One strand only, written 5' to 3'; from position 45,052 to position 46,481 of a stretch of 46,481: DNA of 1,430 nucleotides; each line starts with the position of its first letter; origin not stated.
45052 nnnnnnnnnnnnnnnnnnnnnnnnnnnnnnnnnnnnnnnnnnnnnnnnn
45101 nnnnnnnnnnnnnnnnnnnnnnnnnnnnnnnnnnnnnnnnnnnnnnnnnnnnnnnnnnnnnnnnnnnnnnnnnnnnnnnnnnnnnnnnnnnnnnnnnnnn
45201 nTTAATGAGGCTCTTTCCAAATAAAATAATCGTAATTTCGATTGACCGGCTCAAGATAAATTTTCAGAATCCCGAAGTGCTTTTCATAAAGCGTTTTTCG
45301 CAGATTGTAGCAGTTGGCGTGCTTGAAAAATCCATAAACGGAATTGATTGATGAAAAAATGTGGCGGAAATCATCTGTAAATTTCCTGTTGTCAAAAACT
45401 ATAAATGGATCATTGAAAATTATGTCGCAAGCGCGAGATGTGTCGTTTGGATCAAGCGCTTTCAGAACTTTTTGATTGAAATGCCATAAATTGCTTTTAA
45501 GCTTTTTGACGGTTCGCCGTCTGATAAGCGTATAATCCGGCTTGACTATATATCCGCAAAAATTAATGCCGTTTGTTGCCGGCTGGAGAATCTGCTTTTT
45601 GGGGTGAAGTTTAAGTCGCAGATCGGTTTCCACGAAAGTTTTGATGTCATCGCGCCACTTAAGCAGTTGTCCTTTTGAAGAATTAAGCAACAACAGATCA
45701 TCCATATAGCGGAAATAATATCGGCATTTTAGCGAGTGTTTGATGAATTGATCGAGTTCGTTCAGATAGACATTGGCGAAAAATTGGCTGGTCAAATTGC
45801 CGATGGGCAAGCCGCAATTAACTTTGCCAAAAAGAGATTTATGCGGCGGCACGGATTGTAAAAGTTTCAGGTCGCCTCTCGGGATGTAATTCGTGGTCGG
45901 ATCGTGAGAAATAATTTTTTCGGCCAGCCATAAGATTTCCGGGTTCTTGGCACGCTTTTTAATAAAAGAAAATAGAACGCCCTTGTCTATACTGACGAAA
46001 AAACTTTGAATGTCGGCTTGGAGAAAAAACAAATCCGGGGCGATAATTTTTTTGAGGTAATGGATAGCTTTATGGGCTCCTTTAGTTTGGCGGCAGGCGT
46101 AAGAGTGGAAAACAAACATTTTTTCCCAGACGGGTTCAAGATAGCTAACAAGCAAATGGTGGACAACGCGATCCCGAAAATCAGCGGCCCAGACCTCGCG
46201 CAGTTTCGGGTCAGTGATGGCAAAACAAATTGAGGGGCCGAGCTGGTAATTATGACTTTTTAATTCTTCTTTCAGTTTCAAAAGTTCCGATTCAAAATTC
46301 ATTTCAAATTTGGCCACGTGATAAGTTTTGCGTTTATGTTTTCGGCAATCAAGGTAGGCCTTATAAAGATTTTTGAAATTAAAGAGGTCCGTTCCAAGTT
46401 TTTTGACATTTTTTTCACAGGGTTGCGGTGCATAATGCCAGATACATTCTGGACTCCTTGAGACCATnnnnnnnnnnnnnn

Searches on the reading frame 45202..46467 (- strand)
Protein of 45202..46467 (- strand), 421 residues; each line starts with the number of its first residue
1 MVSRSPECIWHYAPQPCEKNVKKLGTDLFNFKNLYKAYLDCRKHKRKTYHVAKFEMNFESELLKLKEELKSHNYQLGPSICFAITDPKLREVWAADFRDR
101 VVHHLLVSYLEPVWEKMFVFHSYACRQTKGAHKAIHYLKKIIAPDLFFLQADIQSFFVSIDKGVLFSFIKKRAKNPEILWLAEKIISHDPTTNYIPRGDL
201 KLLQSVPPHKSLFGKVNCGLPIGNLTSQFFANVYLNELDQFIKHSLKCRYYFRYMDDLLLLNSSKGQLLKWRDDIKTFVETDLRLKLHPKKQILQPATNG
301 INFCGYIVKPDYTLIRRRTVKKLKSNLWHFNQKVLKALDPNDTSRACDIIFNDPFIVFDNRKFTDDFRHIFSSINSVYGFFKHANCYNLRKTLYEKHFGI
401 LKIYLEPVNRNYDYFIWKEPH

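Call 4: search_protein_families(library=pfam, proteins=[window:45202-46467:-], max_evalue=0.01)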
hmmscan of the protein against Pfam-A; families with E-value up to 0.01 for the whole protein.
window:45202-46467:- (421 aa): 1 family
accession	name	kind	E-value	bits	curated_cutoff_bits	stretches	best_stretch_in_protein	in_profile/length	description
PF00078.32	RVT_1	-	1e-14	55.2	29.6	1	90-307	10-204/205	Reverse transcriptase (RNA-dependent DNA polymerase)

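Call 10: find_homologous_proteins(query=window:45202-46467:-, max_evalue=1e-20)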
Query window:45202-46467:- (421 aa): 7804 proteins with E <= 1e-20 among 8000 candidates; the best 120 are listed.
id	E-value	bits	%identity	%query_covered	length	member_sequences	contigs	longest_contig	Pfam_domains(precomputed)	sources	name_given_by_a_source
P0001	2.3e-256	869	91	97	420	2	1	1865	PF00078.33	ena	-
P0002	2.0e-251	853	89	97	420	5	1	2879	PF00078.33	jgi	jgi:retron-type reverse transcriptase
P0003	2.1e-249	846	88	97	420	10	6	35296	PF00078.33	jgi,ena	-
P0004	4.4e-249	845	90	96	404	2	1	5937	PF00078.33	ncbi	-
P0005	1.9e-247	840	88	97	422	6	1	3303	PF00078.33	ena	-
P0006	7.1e-247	838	88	97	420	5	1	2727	PF00078.33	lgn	-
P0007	9.1e-245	831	85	96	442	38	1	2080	PF00078.33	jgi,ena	-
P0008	7.6e-244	828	87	96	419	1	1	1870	PF00078.33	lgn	-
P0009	1.7e-241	820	87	97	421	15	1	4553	PF00078.33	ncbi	-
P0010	1.8e-231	787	85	93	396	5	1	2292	PF00078.33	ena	-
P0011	1.5e-229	781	92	87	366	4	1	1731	PF00078.33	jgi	-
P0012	1.4e-227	774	84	93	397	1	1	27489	PF00078.33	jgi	-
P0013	5.1e-226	769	90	87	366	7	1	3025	PF00078.33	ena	-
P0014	2.1e-224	764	81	95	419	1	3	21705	PF00078.33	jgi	-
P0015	2.1e-223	760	82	93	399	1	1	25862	PF00078.33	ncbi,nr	ncbi:MAG: reverse transcriptase/maturase family protein [bacterium]|nr:reverse transcriptase/maturas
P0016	3.5e-223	760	82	94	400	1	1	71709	PF00078.33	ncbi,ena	-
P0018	2.0e-217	741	79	94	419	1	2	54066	PF00078.33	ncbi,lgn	-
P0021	1.7e-206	705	76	94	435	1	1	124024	PF00078.33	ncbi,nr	ncbi:MAG: reverse transcriptase/maturase family protein [bacterium]|nr:reverse transcriptase/maturas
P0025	1.9e-193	662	72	95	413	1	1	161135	PF00078.33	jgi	jgi:RNA-directed DNA polymerase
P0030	5.1e-182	624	70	93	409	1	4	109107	PF00078.33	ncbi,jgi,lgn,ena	jgi:retron-type reverse transcriptase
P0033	2.0e-171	589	66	94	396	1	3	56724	PF00078.33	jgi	jgi:retron-type reverse transcriptase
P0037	5.4e-170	584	63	97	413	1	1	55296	PF00078.33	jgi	jgi:RNA-directed DNA polymerase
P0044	1.1e-158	547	62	93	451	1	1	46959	PF00078.33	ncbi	-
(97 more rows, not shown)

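Call 13: find_related_loci(query=A1, collection=genome_contigs, flank=6000)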
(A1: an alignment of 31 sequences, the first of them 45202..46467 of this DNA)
Query A1 (421 aa) in genome_contigs; peptide patterns used: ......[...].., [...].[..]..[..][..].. (x = any residue, [..] = any of these).
600 stretches matched a pattern (row limit reached: there are more); 595 encode a relative of the query (tblastn E <= 1e-3); the best 80 are kept; 80 distinct loci.
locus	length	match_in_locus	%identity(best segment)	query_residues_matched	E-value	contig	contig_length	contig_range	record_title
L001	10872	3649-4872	88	14-421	0e+0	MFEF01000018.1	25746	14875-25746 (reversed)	MAG: Candidatus Doudnabacteria bacterium RIFCSPHIGHO2_01_48_18 rifcsphigho2_01_sub10_scaffold_3296, whole genome shotgun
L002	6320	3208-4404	54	26-420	8e-142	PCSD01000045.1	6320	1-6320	MAG: Candidatus Falkowbacteria bacterium CG23_combo_of_CG06-09_8_20_14_all_49_15 CG23_scaffold_33158_c, whole genome sho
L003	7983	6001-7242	51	26-416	1e-129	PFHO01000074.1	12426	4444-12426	MAG: Candidatus Moranbacteria bacterium CG_4_8_14_3_um_filter_34_16 CG_4_8_14_3_um_filter_scaffold_4117_c, whole genome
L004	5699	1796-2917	52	25-415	5e-128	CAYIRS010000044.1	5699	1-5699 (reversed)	MAG TPA_asm: uncultured Gammaproteobacteria bacterium isolate ERP119705_co25_105 genome assembly, contig: NODE_17655_len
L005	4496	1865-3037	52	25-419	3e-129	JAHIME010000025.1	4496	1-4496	MAG: Patescibacteria group bacterium isolate KR13_N2.mb.53 KR13_N2.mb.53_k141_90209, whole genome shotgun sequence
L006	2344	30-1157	51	25-415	4e-133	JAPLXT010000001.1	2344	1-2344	MAG: Candidatus Nomurabacteria bacterium isolate LacPavin_0920_WC57_MAG_35_7 LacPavin_0920_WC57_scaffold_1267475, whole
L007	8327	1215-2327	50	27-415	1e-124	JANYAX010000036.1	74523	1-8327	MAG: Candidatus Nomurabacteria bacterium isolate GL140_5_metabat_390 GL140_5_k141_1931649, whole genome shotgun sequence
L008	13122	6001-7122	48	29-415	1e-121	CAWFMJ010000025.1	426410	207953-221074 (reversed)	MAG: uncultured delta proteobacterium isolate MFD02138.bin.2.69 genome assembly, contig: contig_1878, whole genome shotg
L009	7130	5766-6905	49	13-419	1e-118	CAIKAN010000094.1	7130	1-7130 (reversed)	uncultured bacterium isolate AM-2014_bin-3203 genome assembly, contig: bin-3203:94/99, whole genome shotgun sequence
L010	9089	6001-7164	46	28-419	2e-117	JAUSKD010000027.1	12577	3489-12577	MAG: Candidatus Peribacter sp. isolate E14_metabat.bin.351 E14_k141_812645, whole genome shotgun sequence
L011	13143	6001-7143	46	25-418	2e-113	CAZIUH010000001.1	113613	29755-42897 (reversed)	MAG TPA_asm: uncultured Candidatus Saccharibacteria bacterium isolate SRP178699_co1_126 genome assembly, contig: NODE_92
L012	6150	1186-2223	50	53-415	4e-108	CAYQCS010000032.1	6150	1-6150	MAG TPA_asm: uncultured Candidatus Saccharibacteria bacterium isolate SRP135725_co1_650 genome assembly, contig: NODE_19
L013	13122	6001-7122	47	27-409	9e-106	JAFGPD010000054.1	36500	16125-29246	MAG: Candidatus Woesebacteria bacterium isolate Zod_Metabat.670 k87_12843814, whole genome shotgun sequence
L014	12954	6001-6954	52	27-337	2e-103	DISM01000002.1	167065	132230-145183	MAG TPA_asm: Candidatus Omnitrophica bacterium UBA6210 UBA6210_contig_3733, whole genome shotgun sequence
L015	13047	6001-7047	45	24-393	2e-103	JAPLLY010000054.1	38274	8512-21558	MAG: Candidatus Omnitrophota bacterium isolate LacPavin_0419_WC90_MAG_41_16 LacPavin_0419_WC90_scaffold_521569, whole ge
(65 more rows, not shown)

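Call 16: find_related_loci(query=window:45202-46467:-, collection=metagenome_contigs, flank=4000)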
Query window:45202-46467:- (421 aa) in metagenome_contigs; peptide patterns used: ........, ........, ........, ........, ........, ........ (x = any residue, [..] = any of these).
600 stretches matched a pattern (row limit reached: there are more); 494 encode a relative of the query (tblastn E <= 1e-3); the best 80 are kept; 80 distinct loci.
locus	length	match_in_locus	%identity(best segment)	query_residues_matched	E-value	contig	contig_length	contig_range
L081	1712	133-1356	92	14-421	0e+0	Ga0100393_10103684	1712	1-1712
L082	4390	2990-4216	90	14-421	0e+0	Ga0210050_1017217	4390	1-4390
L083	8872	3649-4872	88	14-421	0e+0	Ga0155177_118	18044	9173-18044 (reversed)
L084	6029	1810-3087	85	14-417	0e+0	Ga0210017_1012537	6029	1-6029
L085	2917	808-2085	85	14-417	0e+0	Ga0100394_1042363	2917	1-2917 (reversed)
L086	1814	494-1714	88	14-421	0e+0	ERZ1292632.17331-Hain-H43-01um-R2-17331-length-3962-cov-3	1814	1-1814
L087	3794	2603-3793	88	14-411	0e+0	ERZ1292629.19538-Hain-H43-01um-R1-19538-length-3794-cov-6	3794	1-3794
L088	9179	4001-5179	85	27-419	0e+0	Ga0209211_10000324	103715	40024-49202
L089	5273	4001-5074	88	64-421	0e+0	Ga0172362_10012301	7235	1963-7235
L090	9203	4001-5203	72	19-419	0e+0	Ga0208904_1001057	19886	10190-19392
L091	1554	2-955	88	104-421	0e+0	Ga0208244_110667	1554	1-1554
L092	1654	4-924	85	137-421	0e+0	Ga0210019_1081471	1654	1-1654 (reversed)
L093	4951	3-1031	70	74-417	1e-155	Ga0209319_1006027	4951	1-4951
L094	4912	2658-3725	59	48-419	4e-143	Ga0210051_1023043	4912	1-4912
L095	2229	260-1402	58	23-419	4e-150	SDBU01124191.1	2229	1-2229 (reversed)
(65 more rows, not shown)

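Call 32: find_encoding_contigs(protein=P0016, flank=3500, max_places=1)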
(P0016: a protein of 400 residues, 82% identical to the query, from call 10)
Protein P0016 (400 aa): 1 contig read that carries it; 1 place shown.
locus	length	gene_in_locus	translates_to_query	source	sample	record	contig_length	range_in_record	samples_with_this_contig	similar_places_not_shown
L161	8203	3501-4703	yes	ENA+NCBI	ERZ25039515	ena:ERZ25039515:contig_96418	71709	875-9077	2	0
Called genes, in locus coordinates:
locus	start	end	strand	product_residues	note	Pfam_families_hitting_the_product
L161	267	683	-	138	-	PF20720:nSTAND3 (weak), PF13401:AAA_22 (faint), PF13173:AAA_14, PF00004:AAA (weak)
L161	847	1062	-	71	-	-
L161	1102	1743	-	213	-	PF01435:Peptidase_M48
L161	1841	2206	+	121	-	-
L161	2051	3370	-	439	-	PF00041:fn3 (weak), PF16656:Pur_ac_phosph_N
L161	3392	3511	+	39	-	-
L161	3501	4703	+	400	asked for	PF00078:RVT_1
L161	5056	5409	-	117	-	PF05635:23S_rRNA_IVP, PF22296:bAvd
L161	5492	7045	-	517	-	-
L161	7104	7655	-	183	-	PF04011:LemA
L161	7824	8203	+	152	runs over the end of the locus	PF02681:DUF212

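Call 33: find_encoding_contigs(protein=P0018, flank=3500, max_places=1)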
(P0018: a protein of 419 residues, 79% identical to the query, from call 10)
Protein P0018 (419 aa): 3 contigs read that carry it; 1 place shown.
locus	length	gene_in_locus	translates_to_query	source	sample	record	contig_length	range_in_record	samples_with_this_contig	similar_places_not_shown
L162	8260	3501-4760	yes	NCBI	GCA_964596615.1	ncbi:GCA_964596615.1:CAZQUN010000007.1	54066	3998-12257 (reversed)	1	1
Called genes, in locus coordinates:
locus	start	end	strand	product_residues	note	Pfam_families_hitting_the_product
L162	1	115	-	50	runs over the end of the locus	-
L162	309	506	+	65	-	-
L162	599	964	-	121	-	-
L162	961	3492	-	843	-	PF13620:CarboxypepD_reg (faint), PF19077:Big_13 (faint), PF17936:Big_6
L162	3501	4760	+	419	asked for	PF00078:RVT_1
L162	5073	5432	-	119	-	PF05635:23S_rRNA_IVP, PF22296:bAvd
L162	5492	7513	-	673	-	-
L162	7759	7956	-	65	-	-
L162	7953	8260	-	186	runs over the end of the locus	PF01510:Amidase_2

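Call 34: find_encoding_contigs(protein=P0021, flank=3500, max_places=1)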
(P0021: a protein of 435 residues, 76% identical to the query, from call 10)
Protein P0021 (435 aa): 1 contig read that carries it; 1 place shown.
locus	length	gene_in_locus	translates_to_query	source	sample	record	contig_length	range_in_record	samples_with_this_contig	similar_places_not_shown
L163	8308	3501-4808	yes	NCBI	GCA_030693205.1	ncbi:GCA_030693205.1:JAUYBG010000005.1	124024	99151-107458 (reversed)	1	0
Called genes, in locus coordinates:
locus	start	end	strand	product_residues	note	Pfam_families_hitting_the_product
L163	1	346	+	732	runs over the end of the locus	PF01751:Toprim, PF01131:Topoisom_bac, PF01396:Zn_ribbon_Top1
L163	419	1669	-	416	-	PF13620:CarboxypepD_reg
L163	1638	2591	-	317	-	-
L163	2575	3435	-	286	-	PF02498:Bro-N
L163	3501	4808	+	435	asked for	PF00078:RVT_1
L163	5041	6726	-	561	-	PF07603:Lcl_C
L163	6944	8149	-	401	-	PF12704:MacB_PCD, PF02687:FtsX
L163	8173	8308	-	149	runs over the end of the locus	PF00072:Response_reg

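Call 35: find_encoding_contigs(protein=P0025, flank=3500, max_places=1)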
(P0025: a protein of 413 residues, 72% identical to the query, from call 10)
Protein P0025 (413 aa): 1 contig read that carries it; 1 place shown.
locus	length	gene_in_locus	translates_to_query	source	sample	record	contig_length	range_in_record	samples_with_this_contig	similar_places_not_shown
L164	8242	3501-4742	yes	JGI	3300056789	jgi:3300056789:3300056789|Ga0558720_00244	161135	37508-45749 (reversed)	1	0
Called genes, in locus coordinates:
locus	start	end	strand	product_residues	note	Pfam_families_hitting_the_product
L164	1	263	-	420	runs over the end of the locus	PF02547:Queuosine_synth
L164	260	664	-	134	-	PF01814:Hemerythrin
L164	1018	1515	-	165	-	PF00383:dCMP_cyt_deam_1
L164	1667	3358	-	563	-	PF16656:Pur_ac_phosph_N, PF13620:CarboxypepD_reg (faint)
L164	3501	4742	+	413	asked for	PF00078:RVT_1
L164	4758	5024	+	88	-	-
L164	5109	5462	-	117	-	PF05635:23S_rRNA_IVP (weak), PF22296:bAvd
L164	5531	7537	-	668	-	-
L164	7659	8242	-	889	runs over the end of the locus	PF07517:SecA_DEAD, PF01043:SecA_PP_bind, PF21090:P-loop_SecA, PF07516:SecA_SW, PF02810:SEC-C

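Call 36: find_encoding_contigs(protein=P0030, flank=3500, max_places=1)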
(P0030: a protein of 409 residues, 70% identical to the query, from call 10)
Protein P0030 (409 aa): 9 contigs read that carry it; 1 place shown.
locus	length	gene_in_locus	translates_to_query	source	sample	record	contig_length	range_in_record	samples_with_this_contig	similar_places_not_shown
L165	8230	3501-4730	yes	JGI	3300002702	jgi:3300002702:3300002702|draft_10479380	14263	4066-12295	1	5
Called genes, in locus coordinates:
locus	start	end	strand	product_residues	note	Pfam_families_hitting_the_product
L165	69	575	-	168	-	PF01029:NusB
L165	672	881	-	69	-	PF01783:Ribosomal_L32p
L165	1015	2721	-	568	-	PF16656:Pur_ac_phosph_N (weak)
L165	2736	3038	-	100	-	PF01909:NTP_transf_2, PF18765:Polbeta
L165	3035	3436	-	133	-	PF08780:NTase_sub_bind, PF01934:HepT-like (weak)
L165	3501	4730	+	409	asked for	PF00078:RVT_1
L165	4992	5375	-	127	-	PF05635:23S_rRNA_IVP (weak), PF22296:bAvd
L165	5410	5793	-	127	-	PF13366:PDDEXK_3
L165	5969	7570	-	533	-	-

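Call 37: find_encoding_contigs(protein=P0033, flank=3500, max_places=1)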
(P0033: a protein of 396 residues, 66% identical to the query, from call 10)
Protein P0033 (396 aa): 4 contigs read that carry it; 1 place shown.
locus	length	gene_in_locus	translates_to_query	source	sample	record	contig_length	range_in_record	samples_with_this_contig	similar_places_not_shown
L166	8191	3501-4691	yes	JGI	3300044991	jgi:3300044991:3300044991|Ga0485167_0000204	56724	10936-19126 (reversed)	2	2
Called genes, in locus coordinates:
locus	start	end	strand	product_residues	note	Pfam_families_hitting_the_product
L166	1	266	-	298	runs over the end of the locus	-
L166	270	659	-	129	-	-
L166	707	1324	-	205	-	PF08843:AbiEii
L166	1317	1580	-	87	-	-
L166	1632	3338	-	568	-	PF16656:Pur_ac_phosph_N (faint), PF13620:CarboxypepD_reg (faint)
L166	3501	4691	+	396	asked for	PF00078:RVT_1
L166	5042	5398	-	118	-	PF05635:23S_rRNA_IVP, PF22296:bAvd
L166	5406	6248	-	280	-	PF01797:Y1_Tnp (faint)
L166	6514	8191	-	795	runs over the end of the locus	-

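Call 38: find_encoding_contigs(protein=P0037, flank=3500, max_places=1)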
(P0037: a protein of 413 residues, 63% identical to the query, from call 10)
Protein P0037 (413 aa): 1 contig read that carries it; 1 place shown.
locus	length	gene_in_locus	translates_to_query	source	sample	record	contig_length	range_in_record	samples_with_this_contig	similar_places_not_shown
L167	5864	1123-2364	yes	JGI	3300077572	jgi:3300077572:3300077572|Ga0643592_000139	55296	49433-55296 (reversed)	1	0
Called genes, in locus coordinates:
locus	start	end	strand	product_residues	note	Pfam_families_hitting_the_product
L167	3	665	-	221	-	?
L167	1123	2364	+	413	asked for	PF00078:RVT_1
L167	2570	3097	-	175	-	PF10805:DUF2730 (weak), PF07889:DUF1664 (weak), PF14712:Snapin_Pallidin (weak), PF23991:DUF7310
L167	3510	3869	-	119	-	PF05635:23S_rRNA_IVP, PF22296:bAvd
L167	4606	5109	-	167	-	-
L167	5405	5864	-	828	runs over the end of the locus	-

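Call 39: find_encoding_contigs(protein=P0044, flank=3500, max_places=1)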
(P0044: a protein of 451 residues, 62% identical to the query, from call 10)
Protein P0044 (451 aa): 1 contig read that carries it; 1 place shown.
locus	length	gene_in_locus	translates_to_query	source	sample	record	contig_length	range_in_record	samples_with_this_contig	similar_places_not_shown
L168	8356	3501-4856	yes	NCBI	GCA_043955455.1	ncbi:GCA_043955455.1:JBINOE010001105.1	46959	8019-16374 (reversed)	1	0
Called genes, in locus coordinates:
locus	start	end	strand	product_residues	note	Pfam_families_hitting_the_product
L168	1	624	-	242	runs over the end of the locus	PF02754:CCG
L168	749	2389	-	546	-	PF00041:fn3 (weak), PF16656:Pur_ac_phosph_N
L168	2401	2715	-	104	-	PF01909:NTP_transf_2, PF18765:Polbeta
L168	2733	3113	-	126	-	PF01850:PIN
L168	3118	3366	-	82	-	-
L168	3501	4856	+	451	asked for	PF00078:RVT_1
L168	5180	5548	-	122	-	PF05635:23S_rRNA_IVP (weak), PF22296:bAvd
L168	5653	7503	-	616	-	-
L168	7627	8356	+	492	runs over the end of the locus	PF04932:Wzy_C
